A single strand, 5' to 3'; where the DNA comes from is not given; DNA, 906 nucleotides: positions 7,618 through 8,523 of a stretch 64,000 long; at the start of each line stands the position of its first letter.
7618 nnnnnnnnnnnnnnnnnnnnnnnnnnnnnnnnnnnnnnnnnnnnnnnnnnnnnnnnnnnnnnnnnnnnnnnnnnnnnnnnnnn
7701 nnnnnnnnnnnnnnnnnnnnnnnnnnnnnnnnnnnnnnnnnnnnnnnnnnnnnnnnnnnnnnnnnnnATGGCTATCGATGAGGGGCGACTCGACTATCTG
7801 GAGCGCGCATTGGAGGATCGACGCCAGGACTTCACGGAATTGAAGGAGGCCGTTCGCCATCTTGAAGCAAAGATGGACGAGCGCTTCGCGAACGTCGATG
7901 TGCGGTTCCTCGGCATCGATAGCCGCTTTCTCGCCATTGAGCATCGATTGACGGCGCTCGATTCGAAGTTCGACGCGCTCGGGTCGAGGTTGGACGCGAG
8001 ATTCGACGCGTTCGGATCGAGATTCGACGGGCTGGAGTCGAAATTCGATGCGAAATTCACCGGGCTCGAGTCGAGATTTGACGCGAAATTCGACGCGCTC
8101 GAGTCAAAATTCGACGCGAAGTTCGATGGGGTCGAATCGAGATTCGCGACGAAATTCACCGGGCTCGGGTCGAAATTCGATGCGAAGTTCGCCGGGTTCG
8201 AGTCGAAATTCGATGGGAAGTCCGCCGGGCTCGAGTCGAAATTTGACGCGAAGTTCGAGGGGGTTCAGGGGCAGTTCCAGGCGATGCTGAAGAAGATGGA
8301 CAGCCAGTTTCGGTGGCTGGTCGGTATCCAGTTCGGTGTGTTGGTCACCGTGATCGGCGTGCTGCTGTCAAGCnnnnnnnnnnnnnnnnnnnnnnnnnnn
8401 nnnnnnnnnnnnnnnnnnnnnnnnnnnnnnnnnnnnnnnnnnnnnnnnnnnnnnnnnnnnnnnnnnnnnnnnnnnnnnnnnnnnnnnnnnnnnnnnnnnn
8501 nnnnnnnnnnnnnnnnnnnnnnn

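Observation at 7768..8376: Tail-anchored protein made of Phe-rich 11-residue repeats (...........)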

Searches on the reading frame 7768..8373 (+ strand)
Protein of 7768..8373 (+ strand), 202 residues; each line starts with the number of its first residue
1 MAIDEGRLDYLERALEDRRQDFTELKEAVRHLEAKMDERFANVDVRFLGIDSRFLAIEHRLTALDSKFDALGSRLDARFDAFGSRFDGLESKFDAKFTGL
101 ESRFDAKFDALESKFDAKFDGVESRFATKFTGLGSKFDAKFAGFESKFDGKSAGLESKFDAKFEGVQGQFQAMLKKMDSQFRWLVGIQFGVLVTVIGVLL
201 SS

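Call 5: search_protein_families(library=pfam, proteins=[window:7768-8373:+], max_evalue=10)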
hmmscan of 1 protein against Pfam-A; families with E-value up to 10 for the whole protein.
seq(202 aa): 17 families
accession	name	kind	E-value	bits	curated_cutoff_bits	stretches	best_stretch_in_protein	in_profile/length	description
PF01442.23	Apolipoprotein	-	2.8e-06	27.6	90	1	71-182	78-186/190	Apolipoprotein A1/A4/E domain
PF07902.16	Gp58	-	8e-06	24.9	34.5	1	80-180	168-268/594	gp58-like protein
PF23991.1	DUF7310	-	1.2e-05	26.1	40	2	6-72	3-57/83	Coiled-coil region of unknown function (DUF7310)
PF06825.17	HSBP1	-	0.00031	21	28.6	1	57-92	7-42/51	Heat shock factor binding protein 1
PF10779.14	XhlA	-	0.0035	17.9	34.7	1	173-199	40-66/67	Haemolysin XhlA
PF04513.17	Baculo_PEP_C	-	0.013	16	38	1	59-116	27-84/140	Baculovirus polyhedron envelope protein, PEP, C terminus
PF20667.3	Sec10_N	-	0.021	15.4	27.4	0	20-76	24-80/118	Exocyst complex component Sec10, N-terminal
PF09304.16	Cortex-I_coil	-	0.088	13.5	60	1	9-48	40-79/107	Cortexillin coiled-coil region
PF09230.16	DFF40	-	0.089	13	25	1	118-178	42-103/225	DNA fragmentation factor 40 kDa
PF16043.11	DUF4795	-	0.16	11.7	34.8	0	157-180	84-107/208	Domain of unknown function (DUF4795)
PF14643.11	DUF4455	-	0.19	10.8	30.4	1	20-129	281-395/469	Domain of unknown function (DUF4455)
PF04353.18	Rsd_AlgQ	-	0.2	12.1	35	1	8-43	106-142/150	Regulator of RNA polymerase sigma(70) subunit, Rsd/AlgQ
PF16331.10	TolA_bind_tri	-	0.26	11.8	30.1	1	5-37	3-35/76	TolA binding protein trimerisation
PF01242.24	PTPS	-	0.27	11.7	22.4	1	20-47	47-73/121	6-pyruvoyl tetrahydropterin synthase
PF12237.13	PCIF1_WW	-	1.2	9.1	31.1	1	65-104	51-90/176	Phosphorylated CTD interacting factor 1 WW domain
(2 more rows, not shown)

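Call 6: search_protein_families(library=ncbifam, proteins=[window:7768-8373:+], max_evalue=10)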
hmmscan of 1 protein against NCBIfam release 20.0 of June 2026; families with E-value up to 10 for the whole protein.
seq(202 aa): 9 families
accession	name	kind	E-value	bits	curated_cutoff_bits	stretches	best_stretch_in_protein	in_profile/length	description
TIGR02977.1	phageshock_pspA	equivalog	0.0089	15.8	242.95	1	8-114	101-203/219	phage shock protein PspA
TIGR02132.1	phaR_Bmeg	equivalog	0.012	15.5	148.4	0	18-38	112-132/189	polyhydroxyalkanoic acid synthase subunit PhaR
TIGR01837.1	PHA_granule_1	subfamily_domain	0.014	15.5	94.7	0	102-143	44-85/118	poly(hydroxyalkanoate) granule-associated protein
NF048001.1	GTP_morpho_1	equivalog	0.015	15.1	50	1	36-61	22-47/70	GTA head formation protein, RCAP_rcc01685 family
NF045487.1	ASRP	equivalog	0.02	13.5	300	1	6-78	376-448/593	archaea-specific SMC-related protein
NF045780.1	TrlF_fam_ATP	equivalog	0.041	12.6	350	1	14-175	638-799/944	TrlF family AAA-like ATPase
NF053525.1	thylo_ssr2422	subfamily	0.1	13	38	0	8-38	11-41/77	ssr2422 family thylakoid membrane protein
NF033714.1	blaBBI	exception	0.12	11.8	625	0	101-119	40-58/304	BBI family class A beta-lactamase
NF007974.0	PRK10698.1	equivalog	8.8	5.9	336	1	19-113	112-202/222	phage shock protein PspA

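Call 7: search_solved_structures(query=window:7768-8373:+, max_evalue=10)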
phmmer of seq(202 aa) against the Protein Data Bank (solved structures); distinct sequences matched with E-value up to 10: 4.
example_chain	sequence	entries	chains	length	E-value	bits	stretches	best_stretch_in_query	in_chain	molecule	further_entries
9j1l_1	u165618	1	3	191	0.17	15.2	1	50-110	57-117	Alpha-amylase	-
6gaj_A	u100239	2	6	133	0.59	13.4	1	35-118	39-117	Outer capsid protein sigma-1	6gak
6gao_A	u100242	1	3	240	1.5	12.1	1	35-122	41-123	Outer capsid protein sigma-1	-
2gus_A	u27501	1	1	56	8.1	9.7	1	76-130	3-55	Major outer membrane lipoprotein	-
